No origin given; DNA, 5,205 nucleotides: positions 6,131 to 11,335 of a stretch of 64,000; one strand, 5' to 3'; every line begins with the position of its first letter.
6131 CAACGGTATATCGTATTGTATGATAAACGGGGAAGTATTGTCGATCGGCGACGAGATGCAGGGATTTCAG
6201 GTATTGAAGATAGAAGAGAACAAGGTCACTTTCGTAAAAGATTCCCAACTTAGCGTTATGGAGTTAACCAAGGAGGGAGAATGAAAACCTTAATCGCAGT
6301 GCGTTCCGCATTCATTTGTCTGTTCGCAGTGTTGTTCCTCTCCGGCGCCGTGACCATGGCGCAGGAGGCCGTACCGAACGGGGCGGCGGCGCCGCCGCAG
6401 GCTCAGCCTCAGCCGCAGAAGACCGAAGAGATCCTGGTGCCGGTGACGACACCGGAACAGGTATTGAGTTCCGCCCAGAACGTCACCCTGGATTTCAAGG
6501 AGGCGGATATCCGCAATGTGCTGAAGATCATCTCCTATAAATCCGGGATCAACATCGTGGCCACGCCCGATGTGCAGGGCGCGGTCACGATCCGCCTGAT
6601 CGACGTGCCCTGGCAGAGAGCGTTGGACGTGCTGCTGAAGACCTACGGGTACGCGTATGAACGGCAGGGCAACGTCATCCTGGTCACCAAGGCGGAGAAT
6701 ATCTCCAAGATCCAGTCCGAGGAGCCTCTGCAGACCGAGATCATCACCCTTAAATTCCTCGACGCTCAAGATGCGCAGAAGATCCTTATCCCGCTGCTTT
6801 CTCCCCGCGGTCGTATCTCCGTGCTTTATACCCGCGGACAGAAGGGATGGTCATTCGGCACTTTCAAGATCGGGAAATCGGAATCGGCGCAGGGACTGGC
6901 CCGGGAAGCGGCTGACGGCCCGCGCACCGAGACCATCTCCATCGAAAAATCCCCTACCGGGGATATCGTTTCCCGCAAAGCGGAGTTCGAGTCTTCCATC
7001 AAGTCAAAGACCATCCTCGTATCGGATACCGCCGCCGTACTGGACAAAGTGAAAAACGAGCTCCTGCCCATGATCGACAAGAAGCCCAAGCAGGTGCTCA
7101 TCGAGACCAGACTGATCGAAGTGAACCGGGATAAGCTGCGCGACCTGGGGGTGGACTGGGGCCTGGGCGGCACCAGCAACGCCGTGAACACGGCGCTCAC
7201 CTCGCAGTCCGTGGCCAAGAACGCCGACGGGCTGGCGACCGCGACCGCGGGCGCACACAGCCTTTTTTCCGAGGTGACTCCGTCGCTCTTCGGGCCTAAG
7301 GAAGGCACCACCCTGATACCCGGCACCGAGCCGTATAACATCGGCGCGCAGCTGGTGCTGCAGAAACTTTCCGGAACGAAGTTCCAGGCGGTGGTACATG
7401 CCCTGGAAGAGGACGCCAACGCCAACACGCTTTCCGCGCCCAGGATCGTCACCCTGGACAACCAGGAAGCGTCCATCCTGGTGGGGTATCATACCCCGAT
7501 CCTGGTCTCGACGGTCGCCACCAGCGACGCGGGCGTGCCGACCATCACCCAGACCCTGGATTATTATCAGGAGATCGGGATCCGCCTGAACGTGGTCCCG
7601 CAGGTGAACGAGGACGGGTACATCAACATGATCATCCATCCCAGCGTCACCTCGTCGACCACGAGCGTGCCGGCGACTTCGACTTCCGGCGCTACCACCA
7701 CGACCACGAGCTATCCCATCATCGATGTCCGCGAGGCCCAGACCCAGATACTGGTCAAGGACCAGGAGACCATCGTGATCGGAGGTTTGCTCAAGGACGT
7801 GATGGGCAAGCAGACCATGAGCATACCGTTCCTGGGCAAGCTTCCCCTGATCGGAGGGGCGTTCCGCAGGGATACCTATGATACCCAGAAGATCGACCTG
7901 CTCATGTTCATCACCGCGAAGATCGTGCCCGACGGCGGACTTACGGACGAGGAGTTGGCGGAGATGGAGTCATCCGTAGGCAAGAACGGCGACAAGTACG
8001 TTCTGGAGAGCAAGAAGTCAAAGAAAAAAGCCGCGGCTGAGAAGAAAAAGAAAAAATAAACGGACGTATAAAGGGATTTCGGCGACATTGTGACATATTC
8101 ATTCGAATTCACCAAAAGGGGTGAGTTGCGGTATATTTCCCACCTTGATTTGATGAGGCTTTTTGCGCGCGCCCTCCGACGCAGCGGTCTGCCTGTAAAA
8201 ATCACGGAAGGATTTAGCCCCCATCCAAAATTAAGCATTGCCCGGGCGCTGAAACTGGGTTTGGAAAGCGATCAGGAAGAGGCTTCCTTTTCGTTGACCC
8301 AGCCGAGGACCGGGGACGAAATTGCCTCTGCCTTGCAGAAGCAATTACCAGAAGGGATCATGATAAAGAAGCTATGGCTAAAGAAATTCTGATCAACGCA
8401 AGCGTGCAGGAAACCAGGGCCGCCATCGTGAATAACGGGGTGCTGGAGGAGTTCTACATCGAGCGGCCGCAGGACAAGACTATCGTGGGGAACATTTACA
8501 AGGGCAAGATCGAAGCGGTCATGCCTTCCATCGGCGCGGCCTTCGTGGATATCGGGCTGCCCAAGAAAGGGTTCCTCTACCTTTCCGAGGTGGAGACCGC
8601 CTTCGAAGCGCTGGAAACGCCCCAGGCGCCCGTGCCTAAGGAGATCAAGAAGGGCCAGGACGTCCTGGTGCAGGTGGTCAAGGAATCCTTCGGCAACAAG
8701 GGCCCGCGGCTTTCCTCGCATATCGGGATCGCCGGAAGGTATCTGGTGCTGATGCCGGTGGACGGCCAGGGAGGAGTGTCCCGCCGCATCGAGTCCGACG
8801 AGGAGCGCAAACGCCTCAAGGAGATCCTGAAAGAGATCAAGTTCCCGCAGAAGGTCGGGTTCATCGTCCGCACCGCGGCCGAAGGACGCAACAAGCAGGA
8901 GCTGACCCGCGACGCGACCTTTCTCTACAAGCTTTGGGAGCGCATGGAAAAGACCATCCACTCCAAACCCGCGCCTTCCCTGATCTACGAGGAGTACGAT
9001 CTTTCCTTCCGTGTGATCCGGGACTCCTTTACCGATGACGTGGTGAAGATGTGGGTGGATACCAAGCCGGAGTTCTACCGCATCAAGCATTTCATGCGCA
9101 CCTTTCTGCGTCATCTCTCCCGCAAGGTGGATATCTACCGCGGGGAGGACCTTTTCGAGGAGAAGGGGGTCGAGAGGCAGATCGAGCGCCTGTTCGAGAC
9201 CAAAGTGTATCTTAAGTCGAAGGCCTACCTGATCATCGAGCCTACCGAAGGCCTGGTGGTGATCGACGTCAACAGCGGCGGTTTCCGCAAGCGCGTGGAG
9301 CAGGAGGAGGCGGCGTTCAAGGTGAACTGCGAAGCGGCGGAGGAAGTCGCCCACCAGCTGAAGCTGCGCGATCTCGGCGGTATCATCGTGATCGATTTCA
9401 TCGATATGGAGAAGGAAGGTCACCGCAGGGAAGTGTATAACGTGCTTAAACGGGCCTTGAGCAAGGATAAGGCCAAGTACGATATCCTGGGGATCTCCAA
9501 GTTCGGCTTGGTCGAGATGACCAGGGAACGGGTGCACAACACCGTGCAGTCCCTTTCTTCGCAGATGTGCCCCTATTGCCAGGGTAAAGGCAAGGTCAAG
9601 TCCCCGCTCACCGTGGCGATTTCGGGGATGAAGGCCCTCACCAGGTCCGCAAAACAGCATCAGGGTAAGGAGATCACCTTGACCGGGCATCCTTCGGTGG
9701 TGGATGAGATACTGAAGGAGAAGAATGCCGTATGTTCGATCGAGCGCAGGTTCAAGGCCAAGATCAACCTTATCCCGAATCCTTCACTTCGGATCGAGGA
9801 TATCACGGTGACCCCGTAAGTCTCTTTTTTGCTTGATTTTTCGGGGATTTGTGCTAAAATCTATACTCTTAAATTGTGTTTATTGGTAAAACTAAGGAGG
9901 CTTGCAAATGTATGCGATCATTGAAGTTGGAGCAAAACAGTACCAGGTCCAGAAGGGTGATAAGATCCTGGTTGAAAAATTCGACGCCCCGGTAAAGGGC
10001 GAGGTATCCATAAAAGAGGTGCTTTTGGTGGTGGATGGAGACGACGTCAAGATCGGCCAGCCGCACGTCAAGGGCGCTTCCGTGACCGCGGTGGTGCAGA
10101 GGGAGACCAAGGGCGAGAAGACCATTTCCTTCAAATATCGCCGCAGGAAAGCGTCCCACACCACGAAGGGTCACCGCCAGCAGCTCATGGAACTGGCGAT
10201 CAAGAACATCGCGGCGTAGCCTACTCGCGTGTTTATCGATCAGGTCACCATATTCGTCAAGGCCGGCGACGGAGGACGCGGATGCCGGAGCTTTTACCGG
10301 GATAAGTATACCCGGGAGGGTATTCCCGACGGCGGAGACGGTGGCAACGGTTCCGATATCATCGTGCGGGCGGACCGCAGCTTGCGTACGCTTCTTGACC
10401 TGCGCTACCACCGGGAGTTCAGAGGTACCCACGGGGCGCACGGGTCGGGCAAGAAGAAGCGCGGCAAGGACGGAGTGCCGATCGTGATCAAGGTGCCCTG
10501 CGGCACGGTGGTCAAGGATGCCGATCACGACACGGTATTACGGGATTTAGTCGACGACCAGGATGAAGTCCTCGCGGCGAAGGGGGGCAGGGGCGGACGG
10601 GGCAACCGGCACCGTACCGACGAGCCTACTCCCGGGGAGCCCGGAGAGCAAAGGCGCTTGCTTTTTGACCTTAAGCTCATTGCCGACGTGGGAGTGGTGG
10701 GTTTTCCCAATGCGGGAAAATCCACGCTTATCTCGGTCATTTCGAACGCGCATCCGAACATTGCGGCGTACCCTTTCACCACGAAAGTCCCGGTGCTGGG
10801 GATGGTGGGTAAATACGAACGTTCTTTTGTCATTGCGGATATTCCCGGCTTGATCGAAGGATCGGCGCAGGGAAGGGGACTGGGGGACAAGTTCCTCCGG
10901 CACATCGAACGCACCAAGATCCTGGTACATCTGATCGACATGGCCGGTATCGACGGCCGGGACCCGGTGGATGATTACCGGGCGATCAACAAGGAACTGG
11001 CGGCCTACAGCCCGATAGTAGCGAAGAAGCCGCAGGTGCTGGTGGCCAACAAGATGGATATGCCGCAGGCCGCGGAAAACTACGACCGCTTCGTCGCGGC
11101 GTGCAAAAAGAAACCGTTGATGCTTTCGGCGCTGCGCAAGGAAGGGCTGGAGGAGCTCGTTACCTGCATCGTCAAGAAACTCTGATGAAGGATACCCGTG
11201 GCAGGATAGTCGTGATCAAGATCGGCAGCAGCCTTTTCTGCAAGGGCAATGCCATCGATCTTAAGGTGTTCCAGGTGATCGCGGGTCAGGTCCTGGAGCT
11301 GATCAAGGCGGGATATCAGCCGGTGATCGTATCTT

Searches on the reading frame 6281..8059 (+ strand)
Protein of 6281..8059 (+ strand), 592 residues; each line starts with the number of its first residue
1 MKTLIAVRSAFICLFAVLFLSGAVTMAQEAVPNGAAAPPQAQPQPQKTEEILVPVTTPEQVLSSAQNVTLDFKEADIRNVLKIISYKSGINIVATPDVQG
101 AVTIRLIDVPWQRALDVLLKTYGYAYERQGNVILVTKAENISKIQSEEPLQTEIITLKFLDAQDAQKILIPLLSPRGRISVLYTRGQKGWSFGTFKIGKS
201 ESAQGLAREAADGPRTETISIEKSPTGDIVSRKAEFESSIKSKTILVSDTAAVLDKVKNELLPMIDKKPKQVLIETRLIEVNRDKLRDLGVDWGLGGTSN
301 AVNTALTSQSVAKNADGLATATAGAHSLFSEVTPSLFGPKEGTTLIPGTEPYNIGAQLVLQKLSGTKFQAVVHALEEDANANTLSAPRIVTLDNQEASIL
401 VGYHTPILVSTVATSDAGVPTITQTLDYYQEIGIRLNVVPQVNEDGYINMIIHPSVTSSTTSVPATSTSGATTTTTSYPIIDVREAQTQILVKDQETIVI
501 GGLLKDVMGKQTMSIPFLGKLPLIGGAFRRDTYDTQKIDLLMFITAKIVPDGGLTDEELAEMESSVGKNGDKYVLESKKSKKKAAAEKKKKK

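Call 45: search_protein_families(library=pfam, proteins=[window:6281-8059:+], max_evalue=0.001)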
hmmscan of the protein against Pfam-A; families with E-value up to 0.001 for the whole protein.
window:6281-8059:+ (592 aa): 4 families
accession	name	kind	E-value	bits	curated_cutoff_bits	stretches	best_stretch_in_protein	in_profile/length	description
PF00263.26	Secretin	-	3.1e-43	147.7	27.5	1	374-549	1-168/169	Bacterial type II and III secretion system protein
PF07660.19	STN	-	5.4e-11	42.5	28.4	1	90-137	1-51/52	Secretin and TonB N terminus short domain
PF21305.2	type_II_gspD_N0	-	1.7e-06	28.2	27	1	70-124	1-59/71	GspD-like, N0 domain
PF03958.22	Secretin_N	-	0.00015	22.3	28.2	0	152-182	1-38/69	Bacterial type II/III secretion system short domain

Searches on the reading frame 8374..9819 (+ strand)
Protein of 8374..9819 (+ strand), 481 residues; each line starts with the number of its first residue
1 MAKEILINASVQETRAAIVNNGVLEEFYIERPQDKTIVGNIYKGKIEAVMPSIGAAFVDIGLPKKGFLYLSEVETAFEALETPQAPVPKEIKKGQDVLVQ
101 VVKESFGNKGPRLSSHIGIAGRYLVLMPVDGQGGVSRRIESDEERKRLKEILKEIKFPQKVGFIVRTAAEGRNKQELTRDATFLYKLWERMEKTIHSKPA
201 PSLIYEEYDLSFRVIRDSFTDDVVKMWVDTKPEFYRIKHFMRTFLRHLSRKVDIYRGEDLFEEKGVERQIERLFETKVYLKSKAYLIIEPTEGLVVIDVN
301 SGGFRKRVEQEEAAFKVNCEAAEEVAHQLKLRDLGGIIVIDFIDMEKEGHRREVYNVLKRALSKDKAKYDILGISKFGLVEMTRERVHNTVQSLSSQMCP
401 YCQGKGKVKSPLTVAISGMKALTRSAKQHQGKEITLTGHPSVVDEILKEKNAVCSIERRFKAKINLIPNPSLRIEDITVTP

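Call 45: search_protein_families(library=pfam, proteins=[window:8374-9819:+], max_evalue=0.001)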
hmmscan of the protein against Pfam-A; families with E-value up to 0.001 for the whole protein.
window:8374-9819:+ (481 aa): 3 families
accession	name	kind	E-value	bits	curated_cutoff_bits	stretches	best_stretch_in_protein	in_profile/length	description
PF10150.14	RNase_E_G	-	6.2e-100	334.5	25.5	1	119-387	2-270/270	Ribonuclease E/G family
PF20833.2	RNase_E_G_Thio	-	7e-11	42.6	26.8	1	398-479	1-83/86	RNase E/G, Thioredoxin-like domain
PF00575.29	S1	-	1.3e-06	29.2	22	1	38-114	4-72/74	S1 RNA binding domain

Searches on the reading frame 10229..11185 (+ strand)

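Call 45: search_protein_families(library=pfam, proteins=[window:10229-11185:+], max_evalue=0.001)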
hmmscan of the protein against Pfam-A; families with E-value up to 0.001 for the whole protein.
window:10229-11185:+ (318 aa): 3 families
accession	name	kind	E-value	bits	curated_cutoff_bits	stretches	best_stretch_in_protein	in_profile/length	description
PF01018.28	GTP1_OBG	-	7.7e-48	162.5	27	1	3-150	1-155/155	GTP1/OBG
PF01926.29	MMR_HSR1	-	1.5e-24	86.7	21.9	1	153-275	1-113/113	50S ribosome-binding GTPase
PF02421.24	FeoB_N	-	8.8e-07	29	27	1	154-209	3-58/156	Ferrous iron transport protein B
